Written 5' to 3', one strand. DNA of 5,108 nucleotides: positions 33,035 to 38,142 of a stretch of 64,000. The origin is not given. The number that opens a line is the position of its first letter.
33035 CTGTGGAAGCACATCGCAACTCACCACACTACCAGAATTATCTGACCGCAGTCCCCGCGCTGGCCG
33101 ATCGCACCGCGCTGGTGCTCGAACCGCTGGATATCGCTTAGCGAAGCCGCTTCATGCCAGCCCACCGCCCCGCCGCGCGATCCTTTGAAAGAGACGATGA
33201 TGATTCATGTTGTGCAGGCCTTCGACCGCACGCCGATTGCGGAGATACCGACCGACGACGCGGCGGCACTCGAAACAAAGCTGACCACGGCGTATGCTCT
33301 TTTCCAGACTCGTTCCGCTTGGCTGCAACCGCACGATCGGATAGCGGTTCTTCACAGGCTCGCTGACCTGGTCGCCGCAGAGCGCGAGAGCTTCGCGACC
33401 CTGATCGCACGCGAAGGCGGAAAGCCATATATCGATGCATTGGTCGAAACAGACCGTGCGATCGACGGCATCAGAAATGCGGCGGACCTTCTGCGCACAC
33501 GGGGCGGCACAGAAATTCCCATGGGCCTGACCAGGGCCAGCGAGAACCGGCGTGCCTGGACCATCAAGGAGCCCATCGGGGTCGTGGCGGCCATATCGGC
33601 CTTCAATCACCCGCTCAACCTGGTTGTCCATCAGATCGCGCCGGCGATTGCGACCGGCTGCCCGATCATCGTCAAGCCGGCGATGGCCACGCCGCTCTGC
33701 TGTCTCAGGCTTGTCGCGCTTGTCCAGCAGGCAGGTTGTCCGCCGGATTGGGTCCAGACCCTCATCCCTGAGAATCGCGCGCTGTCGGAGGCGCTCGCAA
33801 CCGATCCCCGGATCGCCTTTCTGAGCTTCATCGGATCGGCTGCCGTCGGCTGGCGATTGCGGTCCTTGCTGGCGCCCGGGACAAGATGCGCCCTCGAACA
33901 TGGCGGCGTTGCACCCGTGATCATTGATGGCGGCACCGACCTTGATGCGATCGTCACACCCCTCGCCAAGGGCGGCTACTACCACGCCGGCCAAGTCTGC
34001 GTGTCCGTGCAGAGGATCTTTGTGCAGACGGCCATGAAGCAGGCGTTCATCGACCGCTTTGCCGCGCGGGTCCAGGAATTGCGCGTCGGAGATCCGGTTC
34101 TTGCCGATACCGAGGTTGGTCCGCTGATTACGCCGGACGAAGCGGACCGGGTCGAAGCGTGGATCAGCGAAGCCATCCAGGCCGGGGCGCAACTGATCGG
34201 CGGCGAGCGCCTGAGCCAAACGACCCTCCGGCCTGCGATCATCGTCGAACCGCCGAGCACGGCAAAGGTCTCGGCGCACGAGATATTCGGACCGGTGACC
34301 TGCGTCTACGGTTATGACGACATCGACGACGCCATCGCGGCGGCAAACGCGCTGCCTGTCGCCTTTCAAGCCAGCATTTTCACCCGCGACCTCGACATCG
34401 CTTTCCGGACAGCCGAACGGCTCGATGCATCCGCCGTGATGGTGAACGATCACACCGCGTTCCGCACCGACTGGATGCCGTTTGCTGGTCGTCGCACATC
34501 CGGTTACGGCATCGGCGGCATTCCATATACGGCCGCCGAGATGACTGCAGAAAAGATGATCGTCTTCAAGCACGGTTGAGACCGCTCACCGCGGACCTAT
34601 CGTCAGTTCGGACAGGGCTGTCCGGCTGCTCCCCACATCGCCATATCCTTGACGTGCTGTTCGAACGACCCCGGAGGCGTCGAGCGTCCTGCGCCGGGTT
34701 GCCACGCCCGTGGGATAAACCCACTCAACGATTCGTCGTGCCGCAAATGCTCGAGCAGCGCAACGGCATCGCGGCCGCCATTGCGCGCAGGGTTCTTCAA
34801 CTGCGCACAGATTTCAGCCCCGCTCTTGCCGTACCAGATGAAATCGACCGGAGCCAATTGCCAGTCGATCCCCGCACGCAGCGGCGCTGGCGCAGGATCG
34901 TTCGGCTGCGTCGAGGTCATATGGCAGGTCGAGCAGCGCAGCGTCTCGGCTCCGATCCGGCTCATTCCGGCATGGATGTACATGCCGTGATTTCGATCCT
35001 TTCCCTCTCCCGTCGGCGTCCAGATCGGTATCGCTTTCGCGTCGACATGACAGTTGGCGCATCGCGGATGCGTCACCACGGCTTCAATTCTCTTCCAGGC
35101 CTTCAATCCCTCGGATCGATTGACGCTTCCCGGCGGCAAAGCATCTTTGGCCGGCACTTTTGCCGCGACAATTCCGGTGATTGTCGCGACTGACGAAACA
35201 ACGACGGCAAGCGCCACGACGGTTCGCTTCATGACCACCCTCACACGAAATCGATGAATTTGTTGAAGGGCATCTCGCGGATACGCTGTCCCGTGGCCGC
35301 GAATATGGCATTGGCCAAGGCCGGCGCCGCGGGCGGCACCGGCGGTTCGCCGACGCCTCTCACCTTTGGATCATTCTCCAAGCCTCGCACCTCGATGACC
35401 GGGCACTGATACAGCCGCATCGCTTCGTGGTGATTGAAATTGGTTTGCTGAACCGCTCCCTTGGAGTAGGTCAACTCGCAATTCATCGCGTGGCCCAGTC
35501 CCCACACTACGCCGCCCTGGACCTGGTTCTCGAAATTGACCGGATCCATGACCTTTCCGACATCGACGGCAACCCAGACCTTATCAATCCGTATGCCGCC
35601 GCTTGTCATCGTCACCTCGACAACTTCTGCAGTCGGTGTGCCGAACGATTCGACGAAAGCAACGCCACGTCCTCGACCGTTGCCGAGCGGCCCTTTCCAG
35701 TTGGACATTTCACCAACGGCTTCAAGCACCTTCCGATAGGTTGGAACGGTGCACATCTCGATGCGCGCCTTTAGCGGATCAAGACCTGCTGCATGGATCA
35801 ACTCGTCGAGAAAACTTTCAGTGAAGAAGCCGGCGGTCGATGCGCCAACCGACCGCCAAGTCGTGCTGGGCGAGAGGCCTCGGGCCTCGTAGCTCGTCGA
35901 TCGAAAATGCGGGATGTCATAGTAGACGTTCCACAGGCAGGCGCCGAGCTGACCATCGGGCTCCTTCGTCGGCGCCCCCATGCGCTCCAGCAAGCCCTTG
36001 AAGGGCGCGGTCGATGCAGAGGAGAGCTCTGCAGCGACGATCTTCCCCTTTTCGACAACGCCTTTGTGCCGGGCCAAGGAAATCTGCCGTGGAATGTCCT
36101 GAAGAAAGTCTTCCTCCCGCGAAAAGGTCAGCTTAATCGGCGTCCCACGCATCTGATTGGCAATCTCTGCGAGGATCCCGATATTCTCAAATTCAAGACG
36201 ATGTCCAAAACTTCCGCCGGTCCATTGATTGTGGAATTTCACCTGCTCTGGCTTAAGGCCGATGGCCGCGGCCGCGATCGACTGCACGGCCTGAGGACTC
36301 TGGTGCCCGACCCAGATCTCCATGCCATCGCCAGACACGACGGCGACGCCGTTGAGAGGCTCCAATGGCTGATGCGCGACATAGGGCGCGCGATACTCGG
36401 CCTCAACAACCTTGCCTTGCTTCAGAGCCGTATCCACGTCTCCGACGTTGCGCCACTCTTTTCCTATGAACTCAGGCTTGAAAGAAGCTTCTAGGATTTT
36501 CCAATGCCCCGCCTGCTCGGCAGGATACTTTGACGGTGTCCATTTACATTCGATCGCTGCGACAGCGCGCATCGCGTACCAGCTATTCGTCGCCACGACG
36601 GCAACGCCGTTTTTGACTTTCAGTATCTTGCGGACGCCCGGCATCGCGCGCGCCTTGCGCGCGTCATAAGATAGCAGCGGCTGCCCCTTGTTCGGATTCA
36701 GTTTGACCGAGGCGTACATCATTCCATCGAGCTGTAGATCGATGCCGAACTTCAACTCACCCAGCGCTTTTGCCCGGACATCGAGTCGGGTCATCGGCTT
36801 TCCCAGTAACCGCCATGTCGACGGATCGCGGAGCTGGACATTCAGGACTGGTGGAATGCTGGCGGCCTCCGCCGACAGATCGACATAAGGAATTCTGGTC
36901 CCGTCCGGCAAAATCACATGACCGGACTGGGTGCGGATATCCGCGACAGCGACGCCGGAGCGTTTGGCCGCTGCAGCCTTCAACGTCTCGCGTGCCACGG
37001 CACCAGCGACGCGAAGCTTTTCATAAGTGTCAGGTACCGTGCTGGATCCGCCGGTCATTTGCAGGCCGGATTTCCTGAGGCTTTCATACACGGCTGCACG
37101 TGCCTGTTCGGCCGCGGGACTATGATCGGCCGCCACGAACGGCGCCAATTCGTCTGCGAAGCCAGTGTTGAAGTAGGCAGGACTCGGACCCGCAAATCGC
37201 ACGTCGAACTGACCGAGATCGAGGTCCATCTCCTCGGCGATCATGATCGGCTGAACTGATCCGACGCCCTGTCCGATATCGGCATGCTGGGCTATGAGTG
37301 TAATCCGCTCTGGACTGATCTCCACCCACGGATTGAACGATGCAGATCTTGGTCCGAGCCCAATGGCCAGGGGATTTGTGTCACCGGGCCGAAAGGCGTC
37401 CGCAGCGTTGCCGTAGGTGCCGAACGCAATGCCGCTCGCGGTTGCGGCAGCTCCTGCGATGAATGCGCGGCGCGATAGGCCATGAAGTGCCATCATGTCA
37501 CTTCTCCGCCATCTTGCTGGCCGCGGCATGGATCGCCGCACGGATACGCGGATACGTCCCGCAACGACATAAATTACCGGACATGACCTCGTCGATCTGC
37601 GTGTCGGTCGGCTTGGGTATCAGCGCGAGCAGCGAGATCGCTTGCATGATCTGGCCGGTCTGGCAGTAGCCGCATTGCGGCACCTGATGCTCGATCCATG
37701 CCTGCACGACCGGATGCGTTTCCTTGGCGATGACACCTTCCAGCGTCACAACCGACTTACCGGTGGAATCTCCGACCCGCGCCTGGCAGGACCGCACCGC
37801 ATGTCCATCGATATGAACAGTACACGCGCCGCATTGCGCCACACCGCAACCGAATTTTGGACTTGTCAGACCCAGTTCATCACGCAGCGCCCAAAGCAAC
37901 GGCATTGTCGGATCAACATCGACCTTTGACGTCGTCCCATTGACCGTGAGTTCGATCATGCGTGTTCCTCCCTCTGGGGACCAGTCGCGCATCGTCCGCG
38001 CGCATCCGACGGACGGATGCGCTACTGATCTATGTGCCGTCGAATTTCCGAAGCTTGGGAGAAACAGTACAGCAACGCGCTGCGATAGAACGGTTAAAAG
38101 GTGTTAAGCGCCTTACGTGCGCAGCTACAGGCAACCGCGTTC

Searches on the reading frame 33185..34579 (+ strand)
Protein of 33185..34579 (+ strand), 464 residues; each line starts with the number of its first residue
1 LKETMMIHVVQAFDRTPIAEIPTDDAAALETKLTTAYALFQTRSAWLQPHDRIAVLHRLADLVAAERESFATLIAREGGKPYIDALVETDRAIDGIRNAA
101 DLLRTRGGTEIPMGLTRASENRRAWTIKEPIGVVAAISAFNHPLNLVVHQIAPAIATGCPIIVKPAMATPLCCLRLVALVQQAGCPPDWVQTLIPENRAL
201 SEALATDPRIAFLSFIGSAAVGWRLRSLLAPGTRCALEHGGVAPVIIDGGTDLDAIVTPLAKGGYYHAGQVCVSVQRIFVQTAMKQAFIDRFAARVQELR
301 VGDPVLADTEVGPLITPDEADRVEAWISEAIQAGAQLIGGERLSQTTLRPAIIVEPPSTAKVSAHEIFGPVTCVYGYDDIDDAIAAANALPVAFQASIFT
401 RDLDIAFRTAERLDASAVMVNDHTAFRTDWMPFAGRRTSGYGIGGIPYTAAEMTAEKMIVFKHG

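Call 9: search_protein_families(library=pfam, proteins=[window:33185-34579:+], max_evalue=0.001)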
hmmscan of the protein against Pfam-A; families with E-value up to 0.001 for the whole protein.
window:33185-34579:+ (464 aa): 1 family
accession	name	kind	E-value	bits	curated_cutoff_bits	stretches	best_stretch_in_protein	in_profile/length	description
PF00171.27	Aldedh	-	7.5e-119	397.7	23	1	6-458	8-460/461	Aldehyde dehydrogenase family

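Call 79: search_protein_families(library=ncbifam, proteins=[window:33185-34579:+], max_evalue=0.00001)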
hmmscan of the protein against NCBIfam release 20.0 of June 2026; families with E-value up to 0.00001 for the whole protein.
window:33185-34579:+ (464 aa): 43 families (the best 25 are shown)
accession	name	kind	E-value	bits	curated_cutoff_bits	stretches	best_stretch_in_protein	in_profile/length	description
NF040648.1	lactal_redase_Meth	equivalog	2.7e-101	339.9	650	1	7-461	13-462/463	lactaldehyde dehydrogenase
TIGR03250.1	PhnAcAld_DH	equivalog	1.1e-82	278.2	635.65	1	5-443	17-451/472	phosphonoacetaldehyde dehydrogenase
NF047626.1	SulfactDhSafD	equivalog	7.1e-81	272.5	700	1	8-460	4-453/454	sulfoacetaldehyde dehydrogenase SafD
TIGR01780.1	SSADH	subfamily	8.1e-79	265.6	646.35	1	18-446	10-437/448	succinate-semialdehyde dehydrogenase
NF010000.0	PRK13473.1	subfamily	7.1e-78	262.3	615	1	8-463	20-474/475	aminobutyraldehyde dehydrogenase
TIGR01804.1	BADH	equivalog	1.4e-75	254.6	668.6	1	6-442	14-452/467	betaine-aldehyde dehydrogenase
NF006916.0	PRK09407.1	equivalog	5e-74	249.8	521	1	6-442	35-473/526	succinic semialdehyde dehydrogenase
NF009725.0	PRK13252.1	equivalog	4.2e-73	246.4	593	1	6-450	23-468/488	betaine-aldehyde dehydrogenase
NF040869.1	G3PDH_Arch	equivalog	5.2e-69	233.2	780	1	6-462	34-492/502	NADP-dependent glyceraldehyde-3-phosphate dehydrogenase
NF045735.1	PaDhStyDPseudo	equivalog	1.7e-68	231.5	850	1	9-442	22-462/483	phenylacetaldehyde dehydrogenase StyD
TIGR02299.1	HpaE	equivalog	2.8e-68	230.7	638.35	1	9-461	20-476/488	5-carboxymethyl-2-hydroxymuconate semialdehyde dehydrogenase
NF045736.1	PaDhStyDRhodo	equivalog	1.8e-66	224.7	800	1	15-443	28-459/479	phenylacetaldehyde dehydrogenase StyD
NF008415.0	PRK11241.1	equivalog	3.2e-65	220.7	828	1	42-450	60-469/482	NADP-dependent succinate-semialdehyde dehydrogenase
NF006915.0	PRK09406.1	equivalog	9.3e-63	212.7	730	1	26-442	22-437/457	NADP-dependent succinic semialdehyde dehydrogenase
NF042993.1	AlphKGSA_gudD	equivalog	1.4e-62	212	770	1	26-439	41-457/481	alpha-ketoglutaric semialdehyde dehydrogenase GucD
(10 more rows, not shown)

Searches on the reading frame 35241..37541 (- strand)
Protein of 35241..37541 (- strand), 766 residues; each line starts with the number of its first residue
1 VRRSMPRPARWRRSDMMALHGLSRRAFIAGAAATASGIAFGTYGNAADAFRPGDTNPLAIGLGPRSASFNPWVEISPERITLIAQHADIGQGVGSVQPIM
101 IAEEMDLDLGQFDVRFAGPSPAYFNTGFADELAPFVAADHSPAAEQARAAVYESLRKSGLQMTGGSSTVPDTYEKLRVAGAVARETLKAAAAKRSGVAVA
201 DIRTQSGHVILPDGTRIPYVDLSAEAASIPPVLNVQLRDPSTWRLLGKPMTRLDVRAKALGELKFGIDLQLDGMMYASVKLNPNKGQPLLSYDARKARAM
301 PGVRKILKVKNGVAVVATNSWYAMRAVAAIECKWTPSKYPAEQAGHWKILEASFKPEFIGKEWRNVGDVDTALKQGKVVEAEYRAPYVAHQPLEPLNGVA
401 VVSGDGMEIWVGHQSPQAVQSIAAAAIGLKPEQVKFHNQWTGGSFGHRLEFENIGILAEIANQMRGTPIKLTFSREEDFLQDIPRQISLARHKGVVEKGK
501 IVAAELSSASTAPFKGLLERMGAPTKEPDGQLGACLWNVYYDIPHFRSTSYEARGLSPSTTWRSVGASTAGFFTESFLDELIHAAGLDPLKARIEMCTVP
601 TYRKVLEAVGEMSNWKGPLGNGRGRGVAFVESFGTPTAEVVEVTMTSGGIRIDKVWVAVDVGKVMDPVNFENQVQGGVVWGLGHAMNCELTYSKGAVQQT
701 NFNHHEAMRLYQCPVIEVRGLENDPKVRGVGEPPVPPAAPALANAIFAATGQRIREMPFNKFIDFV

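Call 9: search_protein_families(library=pfam, proteins=[window:35241-37541:-], max_evalue=0.001)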
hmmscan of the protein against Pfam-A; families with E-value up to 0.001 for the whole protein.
window:35241-37541:- (766 aa): 2 families
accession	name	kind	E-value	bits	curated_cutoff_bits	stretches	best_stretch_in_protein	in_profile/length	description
PF02738.23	MoCoBD_1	-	1.7e-30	106.4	27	1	360-593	10-240/244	Molybdopterin cofactor-binding domain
PF20256.3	MoCoBD_2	-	7.8e-18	65.4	27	1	631-708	200-277/283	Molybdopterin cofactor-binding domain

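Call 79: search_protein_families(library=ncbifam, proteins=[window:35241-37541:-], max_evalue=0.00001)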
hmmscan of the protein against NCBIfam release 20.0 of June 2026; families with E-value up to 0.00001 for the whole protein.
window:35241-37541:- (766 aa): 13 families
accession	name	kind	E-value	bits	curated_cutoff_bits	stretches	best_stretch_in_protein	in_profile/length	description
TIGR03194.1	4hydrxCoA_A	equivalog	5.7e-44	150.7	994.55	2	626-760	596-738/746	4-hydroxybenzoyl-CoA reductase subunit alpha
NF043082.1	XdhA_XDHase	equivalog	2.7e-42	144.8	780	2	314-602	107-396/758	xanthine dehydrogenase subunit XdhA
NF007426.0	PRK09970.1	equivalog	2.2e-38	131.9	916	2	314-597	112-394/761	xanthine dehydrogenase molybdenum-binding subunit XdhA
TIGR03311.1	Se_dep_XDH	equivalog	2.3e-35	121.9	830.45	3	610-760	693-842/848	selenium-dependent xanthine dehydrogenase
TIGR03196.1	pucD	equivalog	1.1e-33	116.7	783.65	2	629-760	615-750/763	xanthine dehydrogenase subunit D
NF041671.1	peri_hyde_PaoC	equivalog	1.6e-31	109.5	1180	2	300-595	99-385/735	aldehyde oxidoreductase molybdenum-binding subunit PaoC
NF045668.1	pterin_aldehy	equivalog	2.7e-22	78.7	1100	2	374-597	348-566/905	molybdopterin-dependent aldehyde oxidoreductase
NF041018.1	glyceraldDH_alpha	equivalog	2.4e-21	75.8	790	2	311-505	105-304/741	glyceraldehyde dehydrogenase subunit alpha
TIGR03313.1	Se_sel_red_Mo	hypoth_equivalog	2.2e-18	65.4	1101.9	1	365-611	360-602/951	molybdopterin-dependent oxidoreductase Mo/Fe-S-binding subunit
NF040766.1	CODH_aero_grp5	exception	2.2e-15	55.9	950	1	638-760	649-777/785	aerobic carbon-monoxide dehydrogenase large subunit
TIGR02965.1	xanthine_xdhB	equivalog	7.2e-15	54.2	849.5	1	314-593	98-371/758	xanthine dehydrogenase molybdopterin binding subunit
TIGR02969.1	mam_aldehyde_ox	subfamily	8.6e-15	53.3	1912.3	1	363-594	714-944/1330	aldehyde oxidase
TIGR02416.1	CO_dehy_Mo_lg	equivalog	2.6e-10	39.1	991.15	0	377-545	173-339/770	aerobic carbon-monoxide dehydrogenase large subunit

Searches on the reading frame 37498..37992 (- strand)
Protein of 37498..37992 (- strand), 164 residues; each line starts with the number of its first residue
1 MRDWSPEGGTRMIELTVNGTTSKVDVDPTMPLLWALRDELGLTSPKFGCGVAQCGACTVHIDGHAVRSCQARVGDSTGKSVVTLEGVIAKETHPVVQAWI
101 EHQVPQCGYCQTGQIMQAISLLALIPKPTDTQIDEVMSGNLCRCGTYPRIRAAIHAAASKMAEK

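Call 9: search_protein_families(library=pfam, proteins=[window:37498-37992:-], max_evalue=0.001)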
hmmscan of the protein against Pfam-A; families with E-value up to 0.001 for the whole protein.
window:37498-37992:- (164 aa): 3 families
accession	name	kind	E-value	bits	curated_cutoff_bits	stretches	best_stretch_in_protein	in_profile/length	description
PF01799.25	Fer2_2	-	1.5e-27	95.9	30.3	1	83-155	1-75/75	[2Fe-2S] binding domain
PF00111.32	Fer2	-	2.1e-08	34.4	21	1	16-71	2-57/77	2Fe-2S iron-sulfur cluster binding domain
PF13085.11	Fer2_3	-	4.1e-05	24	27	1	47-87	50-89/107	2Fe-2S iron-sulfur cluster binding domain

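Call 79: search_protein_families(library=ncbifam, proteins=[window:37498-37992:-], max_evalue=0.00001)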
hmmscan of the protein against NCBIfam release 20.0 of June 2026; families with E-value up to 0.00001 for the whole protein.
window:37498-37992:- (164 aa): 10 families
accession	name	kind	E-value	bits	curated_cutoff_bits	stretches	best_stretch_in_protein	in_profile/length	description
NF041020.1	glyceraldDH_gamma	equivalog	4.1e-42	143.5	290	1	12-162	12-163/164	glyceraldehyde dehydrogenase subunit gamma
TIGR03198.1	pucE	equivalog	3.6e-37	127.1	254.3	1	13-155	4-146/151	xanthine dehydrogenase subunit E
NF043084.2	XdhC_XDHase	equivalog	3.8e-37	127.1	217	1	12-157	2-149/151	xanthine dehydrogenase subunit XdhC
NF008514.0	PRK11433.1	equivalog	2.1e-35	122.2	322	1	12-161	52-217/218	aldehyde dehydrogenase iron-sulfur subunit PaoA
NF045668.1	pterin_aldehy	equivalog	3.3e-33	114.8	1100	1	14-161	4-155/905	molybdopterin-dependent aldehyde oxidoreductase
TIGR03193.1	4hydroxCoAred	equivalog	1.1e-32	113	257.8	1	13-158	2-148/148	4-hydroxybenzoyl-CoA reductase subunit gamma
TIGR03311.1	Se_dep_XDH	equivalog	2.9e-32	111.7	830.45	1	14-163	2-149/848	selenium-dependent xanthine dehydrogenase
NF007387.0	PRK09908.1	equivalog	5.5e-31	107.2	212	1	11-156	7-154/159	xanthine dehydrogenase iron sulfur-binding subunit XdhC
TIGR02963.1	xanthine_xdhA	equivalog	3.4e-28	98.5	467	1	20-160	9-160/468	xanthine dehydrogenase small subunit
TIGR02969.1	mam_aldehyde_ox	subfamily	1e-21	76.2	1912.3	1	17-154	7-157/1330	aldehyde oxidase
